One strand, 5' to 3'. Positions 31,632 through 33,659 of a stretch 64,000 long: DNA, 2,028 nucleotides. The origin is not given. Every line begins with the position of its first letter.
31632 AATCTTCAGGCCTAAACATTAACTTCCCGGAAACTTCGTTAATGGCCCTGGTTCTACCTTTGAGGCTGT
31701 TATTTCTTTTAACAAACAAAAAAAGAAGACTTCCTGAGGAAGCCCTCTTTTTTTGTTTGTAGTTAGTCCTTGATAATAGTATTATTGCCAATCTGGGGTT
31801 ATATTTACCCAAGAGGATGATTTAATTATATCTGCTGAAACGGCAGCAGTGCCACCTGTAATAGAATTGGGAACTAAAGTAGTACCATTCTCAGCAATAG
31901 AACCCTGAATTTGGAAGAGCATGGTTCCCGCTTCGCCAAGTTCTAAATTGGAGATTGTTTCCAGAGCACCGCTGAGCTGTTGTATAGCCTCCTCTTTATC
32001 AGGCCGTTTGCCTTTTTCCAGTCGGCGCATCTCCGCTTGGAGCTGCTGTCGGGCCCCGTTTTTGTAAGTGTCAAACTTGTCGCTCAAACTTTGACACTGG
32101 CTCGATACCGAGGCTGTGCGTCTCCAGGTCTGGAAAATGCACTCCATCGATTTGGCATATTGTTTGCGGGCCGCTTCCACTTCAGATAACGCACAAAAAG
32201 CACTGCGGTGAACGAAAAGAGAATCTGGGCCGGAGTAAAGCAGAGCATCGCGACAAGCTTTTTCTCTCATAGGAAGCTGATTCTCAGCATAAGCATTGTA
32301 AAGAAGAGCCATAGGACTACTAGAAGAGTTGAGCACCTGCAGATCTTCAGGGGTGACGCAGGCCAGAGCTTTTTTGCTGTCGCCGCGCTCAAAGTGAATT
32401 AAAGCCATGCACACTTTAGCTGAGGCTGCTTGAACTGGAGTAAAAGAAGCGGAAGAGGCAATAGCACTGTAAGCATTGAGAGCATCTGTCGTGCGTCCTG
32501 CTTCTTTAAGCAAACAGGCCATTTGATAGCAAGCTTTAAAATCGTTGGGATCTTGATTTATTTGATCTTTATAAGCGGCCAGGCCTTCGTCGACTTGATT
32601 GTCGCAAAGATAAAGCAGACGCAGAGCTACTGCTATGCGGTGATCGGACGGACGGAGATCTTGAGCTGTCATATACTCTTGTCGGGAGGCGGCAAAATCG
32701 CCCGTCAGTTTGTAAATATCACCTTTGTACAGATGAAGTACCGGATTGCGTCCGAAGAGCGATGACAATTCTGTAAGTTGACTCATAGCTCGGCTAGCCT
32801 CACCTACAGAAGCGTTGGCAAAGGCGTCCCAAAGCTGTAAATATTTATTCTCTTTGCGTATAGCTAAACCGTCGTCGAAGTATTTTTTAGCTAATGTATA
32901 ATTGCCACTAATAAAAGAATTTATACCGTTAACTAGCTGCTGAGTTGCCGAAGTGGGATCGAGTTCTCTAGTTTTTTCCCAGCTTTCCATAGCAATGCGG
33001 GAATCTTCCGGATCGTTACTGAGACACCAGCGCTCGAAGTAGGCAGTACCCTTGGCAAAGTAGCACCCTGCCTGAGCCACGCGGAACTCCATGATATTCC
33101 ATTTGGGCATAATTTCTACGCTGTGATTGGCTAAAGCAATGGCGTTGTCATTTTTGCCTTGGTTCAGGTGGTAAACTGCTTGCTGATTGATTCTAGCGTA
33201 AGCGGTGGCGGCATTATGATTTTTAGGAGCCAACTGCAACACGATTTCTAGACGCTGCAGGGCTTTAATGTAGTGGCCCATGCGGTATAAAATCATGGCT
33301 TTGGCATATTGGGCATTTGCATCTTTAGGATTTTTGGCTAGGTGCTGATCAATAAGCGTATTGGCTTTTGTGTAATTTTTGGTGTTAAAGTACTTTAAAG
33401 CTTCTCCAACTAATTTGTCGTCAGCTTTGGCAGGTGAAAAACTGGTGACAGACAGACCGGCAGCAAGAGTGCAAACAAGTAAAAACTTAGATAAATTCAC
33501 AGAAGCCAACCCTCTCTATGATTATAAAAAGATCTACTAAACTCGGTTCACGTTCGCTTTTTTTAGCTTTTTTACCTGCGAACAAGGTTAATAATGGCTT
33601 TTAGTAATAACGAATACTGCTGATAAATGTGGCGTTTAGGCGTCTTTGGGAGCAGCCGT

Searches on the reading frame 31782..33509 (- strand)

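Call 44: search_protein_families(library=pfam, proteins=[window:31782-33509:-], max_evalue=0.001)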
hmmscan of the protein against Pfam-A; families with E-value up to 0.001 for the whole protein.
window:31782-33509:- (575 aa): 15 families
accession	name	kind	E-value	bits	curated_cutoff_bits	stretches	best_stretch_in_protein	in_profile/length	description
PF07719.23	TPR_2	-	5.7e-16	57.7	27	0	64-97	1-34/34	Tetratricopeptide repeat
PF14559.12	TPR_19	-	1.9e-11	44.6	25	1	44-107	5-68/68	Tetratricopeptide repeat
PF13428.12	TPR_14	-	1.6e-09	38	23.5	0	65-107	2-44/44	Tetratricopeptide repeat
PF23914.1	TPR_CcmH_CycH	-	4.8e-08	33.4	42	0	44-99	101-156/158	Cytochrome c-type biogenesis protein H TPR domain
PF13431.12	TPR_17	-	4.8e-08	33.1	24.4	0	57-85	6-34/34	Tetratricopeptide repeat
PF13432.12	TPR_16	-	6e-08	33.4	32.7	0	37-97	4-64/65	Tetratricopeptide repeat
PF14561.12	TPR_20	-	3.7e-07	30.8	25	0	308-346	6-44/90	Tetratricopeptide repeat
PF14853.12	Fis1_TPR_C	-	3.7e-07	30.7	25.3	0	75-102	12-39/53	Fis1 C-terminal tetratricopeptide repeat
PF13371.12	TPR_9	-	4.9e-07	30.1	35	1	40-108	5-73/73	Tetratricopeptide repeat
PF00515.34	TPR_1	-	5e-07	29.7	27.8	0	64-97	1-34/34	Tetratricopeptide repeat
PF12895.13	ANAPC3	-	5.5e-07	30.2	27.2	1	36-88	29-80/82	Anaphase-promoting complex, cyclosome, subunit 3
PF13424.12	TPR_12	-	9.4e-06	26.2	30.1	1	64-135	3-76/77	Tetratricopeptide repeat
PF25062.1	ARM_TT21_N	-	1.4e-05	25.3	40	0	32-132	102-196/222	Tetratricopeptide repeat protein 21 N-terminal ARM repeat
PF13181.12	TPR_8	-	0.00039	20.8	25.7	0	262-288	7-33/34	Tetratricopeptide repeat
PF25064.1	ARM_TT21_5th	-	0.00067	20.4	27.8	0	304-383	15-93/117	TT21 fifth ARM repeats domain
